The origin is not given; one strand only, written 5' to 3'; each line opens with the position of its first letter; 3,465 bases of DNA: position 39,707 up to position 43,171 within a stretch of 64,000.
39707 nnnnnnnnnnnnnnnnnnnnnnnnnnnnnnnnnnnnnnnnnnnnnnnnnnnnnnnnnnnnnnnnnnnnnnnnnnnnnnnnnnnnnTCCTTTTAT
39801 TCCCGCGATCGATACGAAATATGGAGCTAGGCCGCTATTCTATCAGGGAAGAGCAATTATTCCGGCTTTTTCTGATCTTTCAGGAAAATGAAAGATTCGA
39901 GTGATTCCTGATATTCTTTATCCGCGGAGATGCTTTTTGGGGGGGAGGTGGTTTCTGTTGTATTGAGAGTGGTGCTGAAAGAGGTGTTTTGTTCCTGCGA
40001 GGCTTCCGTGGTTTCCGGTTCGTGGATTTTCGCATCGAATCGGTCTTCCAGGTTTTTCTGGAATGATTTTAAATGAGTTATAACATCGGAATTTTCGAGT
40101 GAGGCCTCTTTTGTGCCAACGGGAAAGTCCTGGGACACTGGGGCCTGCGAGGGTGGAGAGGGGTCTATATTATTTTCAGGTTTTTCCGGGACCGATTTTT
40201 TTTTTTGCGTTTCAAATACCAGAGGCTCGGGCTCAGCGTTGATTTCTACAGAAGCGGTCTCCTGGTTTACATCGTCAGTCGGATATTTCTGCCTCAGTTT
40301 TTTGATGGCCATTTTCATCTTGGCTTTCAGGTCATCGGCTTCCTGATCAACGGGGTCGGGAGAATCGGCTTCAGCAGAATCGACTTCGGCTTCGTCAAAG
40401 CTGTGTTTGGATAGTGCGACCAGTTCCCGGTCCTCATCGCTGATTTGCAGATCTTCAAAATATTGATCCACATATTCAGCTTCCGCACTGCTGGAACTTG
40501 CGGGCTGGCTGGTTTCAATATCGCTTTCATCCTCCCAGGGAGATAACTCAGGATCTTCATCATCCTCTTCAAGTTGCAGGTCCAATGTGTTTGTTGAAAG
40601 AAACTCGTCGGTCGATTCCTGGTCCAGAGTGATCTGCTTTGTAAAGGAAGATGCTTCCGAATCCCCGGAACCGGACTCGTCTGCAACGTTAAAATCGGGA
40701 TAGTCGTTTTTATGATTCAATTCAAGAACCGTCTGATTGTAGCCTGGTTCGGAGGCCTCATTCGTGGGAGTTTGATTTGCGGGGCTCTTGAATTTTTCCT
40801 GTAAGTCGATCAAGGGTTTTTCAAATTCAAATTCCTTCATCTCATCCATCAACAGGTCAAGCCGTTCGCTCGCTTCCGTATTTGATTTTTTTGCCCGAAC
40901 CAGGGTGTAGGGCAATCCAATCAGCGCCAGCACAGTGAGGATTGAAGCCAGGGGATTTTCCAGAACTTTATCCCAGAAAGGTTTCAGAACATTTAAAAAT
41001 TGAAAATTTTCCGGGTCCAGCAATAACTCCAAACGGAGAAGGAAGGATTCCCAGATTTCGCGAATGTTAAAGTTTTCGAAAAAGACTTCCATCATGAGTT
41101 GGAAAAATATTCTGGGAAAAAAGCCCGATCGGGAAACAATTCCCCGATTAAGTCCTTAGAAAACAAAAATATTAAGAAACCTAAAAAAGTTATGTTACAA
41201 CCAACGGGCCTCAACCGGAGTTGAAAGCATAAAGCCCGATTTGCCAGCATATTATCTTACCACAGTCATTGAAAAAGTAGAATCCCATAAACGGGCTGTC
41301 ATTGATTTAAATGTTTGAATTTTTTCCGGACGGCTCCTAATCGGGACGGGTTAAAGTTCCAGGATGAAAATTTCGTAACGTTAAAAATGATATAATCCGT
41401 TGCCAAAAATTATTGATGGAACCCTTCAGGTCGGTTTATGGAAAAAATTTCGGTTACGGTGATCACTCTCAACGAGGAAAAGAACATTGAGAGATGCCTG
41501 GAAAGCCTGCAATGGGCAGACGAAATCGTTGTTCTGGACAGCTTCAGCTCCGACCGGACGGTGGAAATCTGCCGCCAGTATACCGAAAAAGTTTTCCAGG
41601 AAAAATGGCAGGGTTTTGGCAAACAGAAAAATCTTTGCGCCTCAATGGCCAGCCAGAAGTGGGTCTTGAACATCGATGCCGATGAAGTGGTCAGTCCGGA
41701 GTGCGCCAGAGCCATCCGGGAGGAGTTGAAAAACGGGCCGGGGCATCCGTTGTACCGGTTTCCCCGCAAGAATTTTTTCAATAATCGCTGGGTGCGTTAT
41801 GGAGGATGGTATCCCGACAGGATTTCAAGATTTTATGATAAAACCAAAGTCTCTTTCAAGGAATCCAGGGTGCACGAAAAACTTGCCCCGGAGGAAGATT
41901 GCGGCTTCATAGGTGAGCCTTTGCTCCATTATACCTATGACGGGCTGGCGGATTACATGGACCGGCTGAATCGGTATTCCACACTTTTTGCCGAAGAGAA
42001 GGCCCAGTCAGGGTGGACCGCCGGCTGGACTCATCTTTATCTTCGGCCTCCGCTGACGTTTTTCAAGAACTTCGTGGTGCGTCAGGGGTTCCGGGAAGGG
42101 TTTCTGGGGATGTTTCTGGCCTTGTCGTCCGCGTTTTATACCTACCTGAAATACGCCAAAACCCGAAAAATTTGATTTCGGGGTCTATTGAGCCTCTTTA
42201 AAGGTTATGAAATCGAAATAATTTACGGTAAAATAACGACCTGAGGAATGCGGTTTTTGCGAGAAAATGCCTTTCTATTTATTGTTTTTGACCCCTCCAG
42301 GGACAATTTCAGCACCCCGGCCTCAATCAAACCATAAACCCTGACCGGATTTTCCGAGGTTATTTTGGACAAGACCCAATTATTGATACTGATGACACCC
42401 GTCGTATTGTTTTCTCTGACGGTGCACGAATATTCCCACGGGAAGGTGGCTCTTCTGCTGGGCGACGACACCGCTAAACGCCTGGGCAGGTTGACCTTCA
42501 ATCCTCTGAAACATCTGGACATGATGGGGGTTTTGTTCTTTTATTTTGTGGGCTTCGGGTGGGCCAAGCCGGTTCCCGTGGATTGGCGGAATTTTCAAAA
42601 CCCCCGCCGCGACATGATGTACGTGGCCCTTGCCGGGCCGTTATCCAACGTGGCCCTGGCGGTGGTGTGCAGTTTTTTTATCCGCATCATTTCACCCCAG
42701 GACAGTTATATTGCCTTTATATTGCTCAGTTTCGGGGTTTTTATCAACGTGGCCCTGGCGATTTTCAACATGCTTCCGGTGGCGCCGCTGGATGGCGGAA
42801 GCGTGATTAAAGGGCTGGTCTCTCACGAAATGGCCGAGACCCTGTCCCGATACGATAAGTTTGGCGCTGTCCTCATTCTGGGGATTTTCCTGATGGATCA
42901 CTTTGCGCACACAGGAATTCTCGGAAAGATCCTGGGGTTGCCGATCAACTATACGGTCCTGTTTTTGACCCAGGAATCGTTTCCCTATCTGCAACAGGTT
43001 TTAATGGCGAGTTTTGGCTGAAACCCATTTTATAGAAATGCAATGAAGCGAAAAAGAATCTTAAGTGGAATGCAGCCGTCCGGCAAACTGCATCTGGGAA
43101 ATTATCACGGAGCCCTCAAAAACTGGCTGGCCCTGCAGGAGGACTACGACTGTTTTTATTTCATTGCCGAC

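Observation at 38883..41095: ParA/MinD-like ATPase paired with a membrane-anchored, ~340-aa acidic disordered protein at the head of the glycan operon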

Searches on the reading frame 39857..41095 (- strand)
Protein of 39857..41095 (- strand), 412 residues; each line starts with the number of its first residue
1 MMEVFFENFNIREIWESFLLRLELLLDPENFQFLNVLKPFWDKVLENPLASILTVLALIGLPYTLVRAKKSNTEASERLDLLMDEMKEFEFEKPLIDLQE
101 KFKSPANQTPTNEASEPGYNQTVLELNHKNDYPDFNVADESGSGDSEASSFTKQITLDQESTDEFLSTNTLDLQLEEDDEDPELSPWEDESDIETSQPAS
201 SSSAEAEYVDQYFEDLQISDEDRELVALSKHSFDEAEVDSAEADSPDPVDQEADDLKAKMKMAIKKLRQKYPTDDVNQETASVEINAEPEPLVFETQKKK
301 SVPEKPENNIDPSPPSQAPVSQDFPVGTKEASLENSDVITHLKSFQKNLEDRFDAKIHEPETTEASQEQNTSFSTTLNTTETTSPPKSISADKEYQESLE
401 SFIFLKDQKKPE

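Call 4: search_protein_families(library=pfam, proteins=[window:39857-41095:-], max_evalue=0.01)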
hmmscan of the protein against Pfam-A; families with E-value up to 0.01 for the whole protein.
window:39857-41095:- (412 aa): 0 families

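Call 5: search_protein_families(library=ncbifam, proteins=[window:39857-41095:-], max_evalue=0.001)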
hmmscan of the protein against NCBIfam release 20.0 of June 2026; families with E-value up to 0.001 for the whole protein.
window:39857-41095:- (412 aa): 0 families

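Call 14: find_homologous_proteins(query=A1, max_evalue=0.001)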
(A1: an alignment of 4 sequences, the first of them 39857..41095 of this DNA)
Query A1 (4 sequences) (412 aa, profile of the alignment): 28 proteins with E <= 0.001 among 8000 candidates.
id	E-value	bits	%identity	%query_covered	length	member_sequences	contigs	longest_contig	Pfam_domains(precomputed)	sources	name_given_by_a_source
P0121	6.8e-148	511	100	100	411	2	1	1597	-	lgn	-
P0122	5.2e-132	459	32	19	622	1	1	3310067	-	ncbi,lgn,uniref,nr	ncbi:MAG: hypothetical protein G3M78_09570 [Candidatus Nitrohelix vancouverensis]|uniref:Uncharacter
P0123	5.0e-91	324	50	100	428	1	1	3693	-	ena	-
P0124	2.8e-89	318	60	100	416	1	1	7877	-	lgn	-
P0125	1.9e-81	292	44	100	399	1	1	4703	-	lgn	-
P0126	6.2e-76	274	46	100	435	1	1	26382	-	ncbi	-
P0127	6.8e-76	274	49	100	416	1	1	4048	-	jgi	-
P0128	3.1e-72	262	49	88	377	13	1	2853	-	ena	-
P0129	1.7e-71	260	44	100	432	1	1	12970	-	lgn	-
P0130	4.2e-70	255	44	100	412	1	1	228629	-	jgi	jgi:hypothetical protein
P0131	2.1e-69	253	38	100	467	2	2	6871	-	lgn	-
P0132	2.4e-67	246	43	100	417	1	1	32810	-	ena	-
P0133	1.0e-66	244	46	100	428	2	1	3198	-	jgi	jgi:hypothetical protein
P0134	1.8e-66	243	42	100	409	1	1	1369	-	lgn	-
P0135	4.7e-66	242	41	100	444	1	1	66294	-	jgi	-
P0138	4.4e-61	225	40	100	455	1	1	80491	-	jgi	jgi:hypothetical protein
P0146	1.3e-25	109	43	24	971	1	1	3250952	-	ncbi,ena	-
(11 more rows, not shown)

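Call 15: find_encoding_contigs(protein=P0146, flank=8000, max_places=2)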
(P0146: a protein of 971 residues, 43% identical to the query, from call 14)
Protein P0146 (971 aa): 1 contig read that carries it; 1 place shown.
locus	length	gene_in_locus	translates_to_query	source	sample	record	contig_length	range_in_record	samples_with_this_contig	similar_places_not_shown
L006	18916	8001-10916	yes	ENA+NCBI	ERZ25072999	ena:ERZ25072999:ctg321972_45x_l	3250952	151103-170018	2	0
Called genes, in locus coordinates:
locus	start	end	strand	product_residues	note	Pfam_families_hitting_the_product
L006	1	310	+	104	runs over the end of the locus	PF03992:ABM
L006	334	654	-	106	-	-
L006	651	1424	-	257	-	PF01790:LGT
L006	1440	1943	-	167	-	PF01252:Peptidase_A8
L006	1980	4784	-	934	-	PF00133:tRNA-synt_1, PF09334:tRNA-synt_1g, PF13603:tRNA-synt_1_2 (faint), PF01406:tRNA-synt_1e (weak), PF01921:tRNA-synt_1f (weak), PF09334:tRNA-synt_1g (weak), PF08264:Anticodon_1, PF06827:zf-FPG_IleRS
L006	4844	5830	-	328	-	PF00579:tRNA-synt_1b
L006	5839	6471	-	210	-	PF02163:Peptidase_M50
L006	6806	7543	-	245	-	PF00535:Glycos_transf_2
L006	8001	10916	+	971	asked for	-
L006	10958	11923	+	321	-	PF01656:CbiA, PF10609:ParA, PF13614:AAA_31 (weak)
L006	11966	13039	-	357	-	-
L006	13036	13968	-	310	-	PF01073:3Beta_HSD, PF01370:Epimerase, PF07993:NAD_binding_4 (faint), PF13460:NAD_binding_10 (weak), PF16363:GDP_Man_Dehyd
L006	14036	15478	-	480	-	PF01943:Polysacc_synt, PF13440:Polysacc_synt_3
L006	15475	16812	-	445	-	-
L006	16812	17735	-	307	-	-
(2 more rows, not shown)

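Call 38: predict_structure(alignment_id=A4)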
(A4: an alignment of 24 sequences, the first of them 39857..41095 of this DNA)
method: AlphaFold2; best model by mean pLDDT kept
length: 412 residues; sequences in the alignment: 24
mean_pLDDT: 50.5   pTM: 0.16
mean pLDDT of the five models: 50.5, 47.5, 45.9, 44.6, 42.8
residues with pLDDT >= 90: 4; 70-90: 56; 50-70: 128; < 50: 224
segments of 3 or more residues with pLDDT < 50: 1-3, 95-98, 103-157, 170-218, 231-251, 275-330, 358-388
pLDDT, mean of each block of 10 residues (from residue 1): 49 64 59 61 66 67 58 65 69 50 44 34 35 33 37 48 56 35 36 35 44 48 55 38 38 73 89 50 32 34 35 38 39 65 85 61 33 31 44 76 67 49
secondary structure, 60 per line:
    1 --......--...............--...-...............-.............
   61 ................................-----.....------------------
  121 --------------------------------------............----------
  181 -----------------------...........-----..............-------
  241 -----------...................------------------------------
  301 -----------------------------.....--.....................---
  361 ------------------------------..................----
elements in order: H3-8 H11-25 H32-46 H48-92 H98-102 H159-170 H204-214 H220-233 H252-270 H330-334 H337-357 H391-408

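Call 53: find_encoding_contigs(protein=P0130, flank=6000, max_places=1)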
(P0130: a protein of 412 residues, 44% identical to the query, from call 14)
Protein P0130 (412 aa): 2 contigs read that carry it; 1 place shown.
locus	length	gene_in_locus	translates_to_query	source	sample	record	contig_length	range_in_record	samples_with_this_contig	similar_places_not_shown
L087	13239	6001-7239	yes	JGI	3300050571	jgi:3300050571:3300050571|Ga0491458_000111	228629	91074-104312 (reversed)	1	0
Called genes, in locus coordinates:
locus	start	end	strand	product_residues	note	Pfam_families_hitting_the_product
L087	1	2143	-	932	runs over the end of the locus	PF00133:tRNA-synt_1, PF09334:tRNA-synt_1g, PF01406:tRNA-synt_1e (weak), PF01921:tRNA-synt_1f (weak), PF08264:Anticodon_1, PF06827:zf-FPG_IleRS (weak)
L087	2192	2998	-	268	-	-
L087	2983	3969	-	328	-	PF00579:tRNA-synt_1b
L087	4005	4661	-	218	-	PF02163:Peptidase_M50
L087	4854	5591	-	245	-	PF00535:Glycos_transf_2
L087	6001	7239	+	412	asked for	-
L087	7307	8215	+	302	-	PF00142:Fer4_NifH (faint), PF01656:CbiA, PF02374:ArsA_ATPase (faint), PF10609:ParA, PF13614:AAA_31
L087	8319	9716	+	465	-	PF01743:PolyA_pol, PF12627:PolyA_pol_RNAbd, PF13735:tRNA_NucTran2_2 (weak)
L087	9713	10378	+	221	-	PF02230:Abhydrolase_2, PF03959:FSH1 (weak)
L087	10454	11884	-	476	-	PF00199:Catalase, PF06628:Catalase-rel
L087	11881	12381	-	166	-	PF12796:Ank_2 (weak), PF13606:Ank_3 (faint), PF13857:Ank_5 (weak), PF00023:Ank (weak), PF13637:Ank_4 (weak), PF13857:Ank_5 (weak), PF12796:Ank_2 (weak)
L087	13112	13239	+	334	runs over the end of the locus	PF01497:Peripla_BP_2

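Call 54: find_encoding_contigs(protein=P0138, flank=6000, max_places=1)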
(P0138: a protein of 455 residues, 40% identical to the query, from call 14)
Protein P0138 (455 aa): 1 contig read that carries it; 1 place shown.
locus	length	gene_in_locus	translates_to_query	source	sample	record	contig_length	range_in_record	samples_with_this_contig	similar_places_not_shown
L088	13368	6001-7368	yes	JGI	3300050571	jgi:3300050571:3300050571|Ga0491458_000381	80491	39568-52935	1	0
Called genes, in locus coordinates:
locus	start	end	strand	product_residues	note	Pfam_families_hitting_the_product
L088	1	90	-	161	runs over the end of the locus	PF01252:Peptidase_A8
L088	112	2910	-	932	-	PF00133:tRNA-synt_1, PF09334:tRNA-synt_1g, PF01406:tRNA-synt_1e (weak), PF01921:tRNA-synt_1f (weak), PF08264:Anticodon_1, PF06827:zf-FPG_IleRS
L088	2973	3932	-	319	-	PF00579:tRNA-synt_1b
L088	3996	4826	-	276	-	PF02163:Peptidase_M50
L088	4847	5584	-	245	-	PF00535:Glycos_transf_2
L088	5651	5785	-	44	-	-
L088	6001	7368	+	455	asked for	-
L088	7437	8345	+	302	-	PF00142:Fer4_NifH (weak), PF01656:CbiA, PF10609:ParA, PF13614:AAA_31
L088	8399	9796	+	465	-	PF01743:PolyA_pol, PF12627:PolyA_pol_RNAbd, PF13735:tRNA_NucTran2_2 (weak)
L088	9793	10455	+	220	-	PF02230:Abhydrolase_2, PF03959:FSH1 (weak)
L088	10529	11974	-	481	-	PF00199:Catalase, PF06628:Catalase-rel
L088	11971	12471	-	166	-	PF12796:Ank_2, PF13606:Ank_3 (faint), PF13857:Ank_5 (weak), PF00023:Ank (weak), PF13637:Ank_4 (weak), PF12796:Ank_2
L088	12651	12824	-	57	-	PF00210:Ferritin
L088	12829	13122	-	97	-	PF00210:Ferritin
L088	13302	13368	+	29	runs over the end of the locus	-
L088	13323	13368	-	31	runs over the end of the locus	-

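Call 59: find_homologous_proteins(query=A5, max_evalue=0.001)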
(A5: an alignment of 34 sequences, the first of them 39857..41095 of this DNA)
Query A5 (34 sequences) (412 aa, profile of the alignment): 35 proteins with E <= 0.001 among 8000 candidates.
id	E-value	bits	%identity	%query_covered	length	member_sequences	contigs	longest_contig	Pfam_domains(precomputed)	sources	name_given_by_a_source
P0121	8.7e-70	254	100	100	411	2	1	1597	-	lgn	-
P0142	2.9e-66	243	36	100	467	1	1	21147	-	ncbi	-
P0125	1.8e-62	230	44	100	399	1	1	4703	-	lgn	-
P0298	1.5e-61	227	-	-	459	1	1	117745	-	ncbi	-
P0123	2.2e-61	227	50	100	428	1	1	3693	-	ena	-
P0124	1.9e-58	217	60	100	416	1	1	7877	-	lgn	-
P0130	2.4e-57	213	44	100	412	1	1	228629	-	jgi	jgi:hypothetical protein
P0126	1.0e-56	211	46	100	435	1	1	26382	-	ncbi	-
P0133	2.0e-56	210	46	100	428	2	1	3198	-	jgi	jgi:hypothetical protein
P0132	6.3e-56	209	43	100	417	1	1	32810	-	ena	-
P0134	7.9e-56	208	42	100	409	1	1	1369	-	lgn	-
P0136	9.0e-54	202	45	100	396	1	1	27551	-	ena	-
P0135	1.0e-53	201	41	100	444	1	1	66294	-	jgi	-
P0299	5.0e-53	199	-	-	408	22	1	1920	-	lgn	-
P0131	4.0e-52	196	38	100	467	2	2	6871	-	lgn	-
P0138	3.0e-48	183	40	100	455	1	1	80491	-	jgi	jgi:hypothetical protein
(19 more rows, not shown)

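Call 67: search_protein_families(library=padloc, proteins=[window:39857-41095:-], max_evalue=0.01)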
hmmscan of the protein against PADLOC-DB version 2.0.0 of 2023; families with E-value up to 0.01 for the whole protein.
window:39857-41095:- (412 aa): 0 families

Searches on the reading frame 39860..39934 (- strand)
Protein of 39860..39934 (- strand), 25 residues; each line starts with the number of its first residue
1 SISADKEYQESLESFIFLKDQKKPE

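Call 66: search_solved_structures(query=window:39860-39934:-, max_evalue=10, show_alignments=3)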
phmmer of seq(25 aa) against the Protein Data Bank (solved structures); distinct sequences matched with E-value up to 10: 0.

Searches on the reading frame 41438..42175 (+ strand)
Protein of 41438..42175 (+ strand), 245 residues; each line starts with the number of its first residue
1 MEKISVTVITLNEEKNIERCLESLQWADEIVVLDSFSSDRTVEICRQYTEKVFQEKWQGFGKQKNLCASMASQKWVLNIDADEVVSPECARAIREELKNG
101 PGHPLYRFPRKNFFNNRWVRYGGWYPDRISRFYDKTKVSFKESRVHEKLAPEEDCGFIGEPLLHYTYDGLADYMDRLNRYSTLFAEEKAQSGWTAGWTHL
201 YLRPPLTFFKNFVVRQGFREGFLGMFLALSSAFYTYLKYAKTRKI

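Call 4: search_protein_families(library=pfam, proteins=[window:41438-42175:+], max_evalue=0.01)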
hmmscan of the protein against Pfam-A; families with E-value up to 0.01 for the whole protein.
window:41438-42175:+ (245 aa): 4 families
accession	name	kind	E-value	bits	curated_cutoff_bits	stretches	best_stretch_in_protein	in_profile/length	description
PF00535.33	Glycos_transf_2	-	1.5e-20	74.3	23.3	1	5-128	1-132/168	Glycosyl transferase family 2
PF13704.12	Glyco_tranf_2_4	-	0.00022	22.1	27.5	1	12-95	2-96/98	Glycosyl transferase family 2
PF13641.12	Glyco_tranf_2_3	-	0.0009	19.7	27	1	4-89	3-103/230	Glycosyltransferase like family 2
PF13632.12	Glyco_trans_2_3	-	0.0033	17.7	27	1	75-126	1-49/198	Glycosyl transferase family group 2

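Call 77: search_protein_families(library=ncbifam, proteins=[window:41438-42175:+], max_evalue=0.001)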
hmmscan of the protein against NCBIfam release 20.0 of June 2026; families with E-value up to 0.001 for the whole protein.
window:41438-42175:+ (245 aa): 8 families
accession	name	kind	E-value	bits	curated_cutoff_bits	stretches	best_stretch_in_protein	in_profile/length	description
TIGR04283.1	glyco_like_mftF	equivalog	1.1e-14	54.6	182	1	4-111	1-110/221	TIGR04283 family arsenosugar biosynthesis glycosyltransferase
TIGR04195.1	S_glycosyl_SunS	equivalog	1.9e-14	53.4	350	1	4-86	59-144/421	SunS family peptide S-glycosyltransferase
TIGR04182.1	glyco_TIGR04182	equivalog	3.1e-08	33.3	325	1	4-101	2-101/293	S-layer glycoprotein N-glycosyltransferase AglJ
NF007482.0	PRK10073.1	equivalog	2.1e-06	27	423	1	2-89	6-102/334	glycosyltransferase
NF045692.1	OglycostaseCruG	equivalog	9.9e-06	24.7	600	1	2-84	41-139/386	2'-O-glycosyltransferase CruG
NF041391.1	DPhHxTase_Halo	equivalog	1.9e-05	23.8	375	1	10-84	3-80/213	dolichyl-phosphate hexose transferase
TIGR03937.1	PgaC_IcaA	equivalog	2.3e-05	23.6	422.3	1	2-101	45-154/407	poly-beta-1,6-N-acetyl-D-glucosamine synthase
NF010496.0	PRK13915.1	equivalog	7.3e-05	22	262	1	2-55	31-91/307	glucosyl-3-phosphoglycerate synthase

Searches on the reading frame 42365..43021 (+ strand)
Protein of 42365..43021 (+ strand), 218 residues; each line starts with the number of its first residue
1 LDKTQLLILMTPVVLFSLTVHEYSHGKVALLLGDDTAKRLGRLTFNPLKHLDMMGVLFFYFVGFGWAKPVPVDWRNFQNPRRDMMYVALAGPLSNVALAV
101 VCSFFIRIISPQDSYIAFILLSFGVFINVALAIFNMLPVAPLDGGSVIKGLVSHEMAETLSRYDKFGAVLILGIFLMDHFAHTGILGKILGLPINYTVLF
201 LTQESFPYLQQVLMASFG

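Call 4: search_protein_families(library=pfam, proteins=[window:42365-43021:+], max_evalue=0.01)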
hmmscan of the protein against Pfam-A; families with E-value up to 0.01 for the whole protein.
window:42365-43021:+ (218 aa): 1 family
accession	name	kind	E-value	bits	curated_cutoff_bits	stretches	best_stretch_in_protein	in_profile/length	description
PF02163.28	Peptidase_M50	-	1.6e-14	54.2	27.2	2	120-157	162-199/221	Peptidase family M50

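Call 77: search_protein_families(library=ncbifam, proteins=[window:42365-43021:+], max_evalue=0.001)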
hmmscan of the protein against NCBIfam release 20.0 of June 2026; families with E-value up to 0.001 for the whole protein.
window:42365-43021:+ (218 aa): 0 families
